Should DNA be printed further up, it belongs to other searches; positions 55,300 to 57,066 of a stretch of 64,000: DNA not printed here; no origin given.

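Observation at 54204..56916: Extended Wzt next to a glycosyltransferase-methyltransferase fusion: candidate chain-length terminator/cap system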

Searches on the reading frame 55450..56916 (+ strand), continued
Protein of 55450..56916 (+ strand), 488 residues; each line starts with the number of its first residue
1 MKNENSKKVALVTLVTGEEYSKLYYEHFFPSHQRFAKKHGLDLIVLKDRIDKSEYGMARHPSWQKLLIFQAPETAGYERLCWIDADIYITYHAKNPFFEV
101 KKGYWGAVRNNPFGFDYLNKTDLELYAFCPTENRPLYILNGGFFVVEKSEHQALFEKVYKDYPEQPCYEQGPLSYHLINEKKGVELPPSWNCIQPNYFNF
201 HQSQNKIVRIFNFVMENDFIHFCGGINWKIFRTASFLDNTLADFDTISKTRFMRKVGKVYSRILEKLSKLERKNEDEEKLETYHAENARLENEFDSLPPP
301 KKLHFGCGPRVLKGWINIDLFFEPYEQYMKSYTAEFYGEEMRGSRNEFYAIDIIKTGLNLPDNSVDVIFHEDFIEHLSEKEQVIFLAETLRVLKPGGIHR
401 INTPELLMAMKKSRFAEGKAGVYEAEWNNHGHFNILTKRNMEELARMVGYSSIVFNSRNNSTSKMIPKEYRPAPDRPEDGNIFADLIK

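Call 49: search_solved_structures(query=A2, max_evalue=1, show_alignments=0)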
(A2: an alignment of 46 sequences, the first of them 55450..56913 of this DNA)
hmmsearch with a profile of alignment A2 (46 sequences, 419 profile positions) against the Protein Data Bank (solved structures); distinct sequences matched with E-value up to 1: 12.
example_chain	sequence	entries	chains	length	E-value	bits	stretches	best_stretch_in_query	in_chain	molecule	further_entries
9w6x_A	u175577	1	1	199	0.0091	18.2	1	275-316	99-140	YtkW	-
1vlm_A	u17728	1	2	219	0.045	15.9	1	225-317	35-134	SAM-dependent methyltransferase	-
5wp5_A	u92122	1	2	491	0.052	15.7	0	278-300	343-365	Phosphomethylethanolamine N-methyltransferase 2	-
4krh_A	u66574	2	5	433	0.12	14.5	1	276-316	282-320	Phosphoethanolamine N-methyltransferase 2 | Phospholethanolamine N-methyltransferase 2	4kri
5wp4_A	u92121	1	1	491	0.16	14.1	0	278-300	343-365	Phosphoethanolamine N-methyltransferase 1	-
2p8j_A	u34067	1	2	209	0.17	14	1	263-321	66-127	S-adenosylmethionine-dependent methyltransferase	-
3i9f_A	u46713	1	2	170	0.32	13.1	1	250-316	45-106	Putative type 11 methyltransferase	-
4ine_A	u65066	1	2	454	0.37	12.9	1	278-316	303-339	Protein PMT-2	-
2yqz_A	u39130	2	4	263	0.37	12.9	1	230-316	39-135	Hypothetical protein TTHA0223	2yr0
8k76_A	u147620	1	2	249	0.54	12.4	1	273-317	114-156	S-adenosylmethionine-dependent methyltransferase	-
3dh0_A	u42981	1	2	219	0.76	11.9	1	269-315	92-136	SAM dependent methyltransferase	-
2o57_A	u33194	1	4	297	0.84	11.7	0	276-323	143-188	putative sarcosine dimethylglycine methyltransferase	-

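Call 56: find_encoding_contigs(protein=P0038, flank=7000, max_places=1)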
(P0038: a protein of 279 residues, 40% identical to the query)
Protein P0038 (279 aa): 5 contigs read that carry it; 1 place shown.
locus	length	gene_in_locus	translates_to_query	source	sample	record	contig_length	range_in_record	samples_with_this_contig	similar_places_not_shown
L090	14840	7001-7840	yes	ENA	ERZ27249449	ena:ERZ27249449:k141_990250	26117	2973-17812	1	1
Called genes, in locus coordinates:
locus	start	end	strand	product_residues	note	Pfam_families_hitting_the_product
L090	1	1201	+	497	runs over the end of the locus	PF13231:PMT_2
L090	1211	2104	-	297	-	PF05575:V_cholerae_RfbT (weak), PF02475:TRM5-TYW2_MTfase, PF05050:Methyltransf_21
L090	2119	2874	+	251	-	PF00535:Glycos_transf_2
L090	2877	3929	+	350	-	PF00534:Glycos_transf_1, PF13692:Glyco_trans_1_4, PF13524:Glyco_trans_1_2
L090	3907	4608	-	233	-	PF05050:Methyltransf_21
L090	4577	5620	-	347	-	PF04321:RmlD_sub_bind, PF01073:3Beta_HSD, PF01370:Epimerase, PF02719:Polysacc_synt_2, PF16363:GDP_Man_Dehyd, PF07993:NAD_binding_4 (weak)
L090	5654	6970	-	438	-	-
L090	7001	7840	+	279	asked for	-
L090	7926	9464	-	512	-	PF02310:B12-binding, PF04055:Radical_SAM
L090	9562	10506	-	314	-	-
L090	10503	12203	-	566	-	PF05050:Methyltransf_21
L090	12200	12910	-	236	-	PF05050:Methyltransf_21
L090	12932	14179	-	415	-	PF00005:ABC_tran, PF13304:AAA_21 (faint), PF14524:Wzt_C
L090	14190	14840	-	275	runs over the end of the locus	PF01061:ABC2_membrane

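Call 57: find_encoding_contigs(protein=P0033, flank=7000, max_places=1)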
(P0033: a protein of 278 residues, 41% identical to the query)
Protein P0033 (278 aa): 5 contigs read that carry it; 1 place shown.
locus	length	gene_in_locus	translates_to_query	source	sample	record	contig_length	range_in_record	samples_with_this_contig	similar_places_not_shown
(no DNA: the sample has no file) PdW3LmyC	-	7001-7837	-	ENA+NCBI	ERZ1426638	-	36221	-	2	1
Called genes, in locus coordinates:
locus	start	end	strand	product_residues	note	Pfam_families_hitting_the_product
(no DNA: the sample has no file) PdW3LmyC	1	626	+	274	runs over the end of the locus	PF01061:ABC2_membrane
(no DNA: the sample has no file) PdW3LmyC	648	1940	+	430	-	PF00005:ABC_tran, PF14524:Wzt_C (weak)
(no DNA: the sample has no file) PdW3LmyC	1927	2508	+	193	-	-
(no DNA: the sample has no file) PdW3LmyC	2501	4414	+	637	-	PF13506:Glyco_transf_21 (weak), PF00535:Glycos_transf_2, PF10111:Glyco_tranf_2_2, PF13641:Glyco_tranf_2_3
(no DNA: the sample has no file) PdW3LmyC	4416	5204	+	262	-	PF05050:Methyltransf_21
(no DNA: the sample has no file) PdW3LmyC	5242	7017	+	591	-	PF00535:Glycos_transf_2, PF10111:Glyco_tranf_2_2 (weak), PF13641:Glyco_tranf_2_3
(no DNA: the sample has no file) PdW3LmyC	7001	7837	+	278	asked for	-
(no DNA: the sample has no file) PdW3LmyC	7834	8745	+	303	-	-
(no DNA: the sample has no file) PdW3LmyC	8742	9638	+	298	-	PF00535:Glycos_transf_2, PF10111:Glyco_tranf_2_2 (weak), PF13641:Glyco_tranf_2_3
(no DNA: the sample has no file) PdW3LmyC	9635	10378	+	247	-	PF03269:DUF268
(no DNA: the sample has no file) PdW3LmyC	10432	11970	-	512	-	PF02310:B12-binding, PF04055:Radical_SAM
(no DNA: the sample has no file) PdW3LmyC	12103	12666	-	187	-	-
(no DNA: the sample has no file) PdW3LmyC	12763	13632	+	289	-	PF01531:Glyco_transf_11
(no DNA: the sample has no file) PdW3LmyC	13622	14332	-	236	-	PF00535:Glycos_transf_2, PF10111:Glyco_tranf_2_2, PF13641:Glyco_tranf_2_3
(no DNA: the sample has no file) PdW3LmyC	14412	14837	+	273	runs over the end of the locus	PF00535:Glycos_transf_2, PF10111:Glyco_tranf_2_2, PF13641:Glyco_tranf_2_3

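Call 58: find_encoding_contigs(protein=P0009, flank=7000, max_places=1)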
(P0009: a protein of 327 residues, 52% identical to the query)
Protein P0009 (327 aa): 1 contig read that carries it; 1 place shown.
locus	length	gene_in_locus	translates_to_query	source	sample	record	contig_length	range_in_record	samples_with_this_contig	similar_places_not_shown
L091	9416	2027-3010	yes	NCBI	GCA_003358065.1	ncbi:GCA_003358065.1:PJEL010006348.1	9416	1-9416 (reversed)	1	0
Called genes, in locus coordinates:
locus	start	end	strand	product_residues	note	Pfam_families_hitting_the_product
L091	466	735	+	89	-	PF01061:ABC2_membrane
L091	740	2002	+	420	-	PF00005:ABC_tran, PF13304:AAA_21 (faint)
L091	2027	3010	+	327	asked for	-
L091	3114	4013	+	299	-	PF05050:Methyltransf_21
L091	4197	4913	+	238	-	PF08241:Methyltransf_11, PF13649:Methyltransf_25 (weak)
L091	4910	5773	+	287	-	PF03016:Exostosin_GT47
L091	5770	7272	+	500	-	PF13578:Methyltransf_24, PF00535:Glycos_transf_2, PF13641:Glyco_tranf_2_3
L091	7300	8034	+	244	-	PF03269:DUF268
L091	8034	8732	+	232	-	PF13489:Methyltransf_23, PF13649:Methyltransf_25 (weak), PF13847:Methyltransf_31 (weak), PF08241:Methyltransf_11, PF08242:Methyltransf_12 (weak)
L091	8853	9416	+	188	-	?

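Call 59: list_cluster_members(proteins=[P0121, window:55450-56913:+, window:53364-54191:+, window:51076-53331:-, window:58606-59802:+, window:44155-46185:+])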
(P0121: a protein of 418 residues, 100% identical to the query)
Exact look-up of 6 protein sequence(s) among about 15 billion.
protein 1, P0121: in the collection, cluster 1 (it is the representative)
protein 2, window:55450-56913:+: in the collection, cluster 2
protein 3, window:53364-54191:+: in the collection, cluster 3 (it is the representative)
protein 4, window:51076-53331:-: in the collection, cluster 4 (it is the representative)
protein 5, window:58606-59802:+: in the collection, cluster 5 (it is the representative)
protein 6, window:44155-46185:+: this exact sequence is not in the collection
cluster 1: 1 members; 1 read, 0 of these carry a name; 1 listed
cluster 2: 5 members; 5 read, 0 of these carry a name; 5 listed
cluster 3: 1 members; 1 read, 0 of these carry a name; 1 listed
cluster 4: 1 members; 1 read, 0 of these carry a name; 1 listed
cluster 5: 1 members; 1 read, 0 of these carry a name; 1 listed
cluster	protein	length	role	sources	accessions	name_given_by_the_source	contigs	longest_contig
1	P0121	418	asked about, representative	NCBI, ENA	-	-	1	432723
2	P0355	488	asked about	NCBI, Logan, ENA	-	-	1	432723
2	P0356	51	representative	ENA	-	-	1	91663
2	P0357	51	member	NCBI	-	-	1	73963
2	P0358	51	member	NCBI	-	-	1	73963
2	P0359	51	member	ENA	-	-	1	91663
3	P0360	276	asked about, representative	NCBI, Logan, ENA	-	-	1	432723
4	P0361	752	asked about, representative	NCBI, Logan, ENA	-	-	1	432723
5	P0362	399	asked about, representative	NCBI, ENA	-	-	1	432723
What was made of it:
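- The exact 488-aa product is on record from NCBI, Logan and ENA (call 59).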

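Call 74: fold_search(model_id=the predicted structure, library=viral)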
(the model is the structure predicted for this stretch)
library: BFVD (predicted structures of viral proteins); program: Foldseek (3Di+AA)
matches with E <= 10: 953; with E <= 0.001: 186
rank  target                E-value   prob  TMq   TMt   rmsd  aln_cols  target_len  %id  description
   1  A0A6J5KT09            1.4e-10  1.00  0.24  0.26  20.1       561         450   13  AdoMet_MTases domain containing protein [uncultured Caudovirales phage]
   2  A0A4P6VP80            8.8e-10  1.00  0.33  0.23  20.7       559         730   11  Polysaccharide pyruvyl transferase [Mimivirus LCMiAC02]
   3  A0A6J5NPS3            2.4e-09  1.00  0.34  0.72   4.3       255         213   17  Glycosyltransferase 34 [uncultured Caudovirales phage]
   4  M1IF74                4.7e-09  1.00  0.33  0.27  15.5       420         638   11  (no name in the UniProt tables at hand)
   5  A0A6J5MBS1            7.2e-09  1.00  0.26  0.59   5.0       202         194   21  AdoMet_MTases domain containing protein [uncultured Caudovirales phage]
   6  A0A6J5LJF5            1.2e-08  1.00  0.32  0.67   4.7       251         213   15  Glycosyltransferase 34 [uncultured Caudovirales phage]
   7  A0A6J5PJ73            1.8e-08  1.00  0.32  0.59   5.6       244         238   19  Glycosyl transferase, family 8 [uncultured Caudovirales phage]
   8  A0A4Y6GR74            1.9e-08  1.00  0.32  0.61   5.0       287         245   14  Glycosyltransferase family 34 protein [Chrysochromulina parva virus BQ2]
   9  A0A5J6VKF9            8.5e-08  1.00  0.33  0.32   8.1       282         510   18  GMA12/MNN10 family galactosyl transferase [Megaviridae environmental sample]
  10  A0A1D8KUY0            1.6e-07  1.00  0.35  0.60   5.8       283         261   13  Nucleotide-diphospho-sugar transferase domain-containing protein [Synechococcus phage S-CAM7]
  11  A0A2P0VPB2            1.9e-07  1.00  0.29  0.59   8.3       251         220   12  Uncharacterized protein [Tetraselmis virus 1]
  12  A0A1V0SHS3            2.0e-07  1.00  0.28  0.17  11.1       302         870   15  Glycosyltransferase [Klosneuvirus KNV1]
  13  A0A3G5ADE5            2.7e-07  1.00  0.31  0.38   7.6       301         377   12  Putative galacturonosyltransferase 6-like protein [Hyperionvirus sp.]
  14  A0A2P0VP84            2.8e-07  1.00  0.30  0.43   9.0       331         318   14  Glycosyltransferase family 8 protein [Tetraselmis virus 1]
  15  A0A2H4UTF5            3.0e-07  1.00  0.32  0.59   5.3       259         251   17  Glycosyltransferase [Bodo saltans virus]
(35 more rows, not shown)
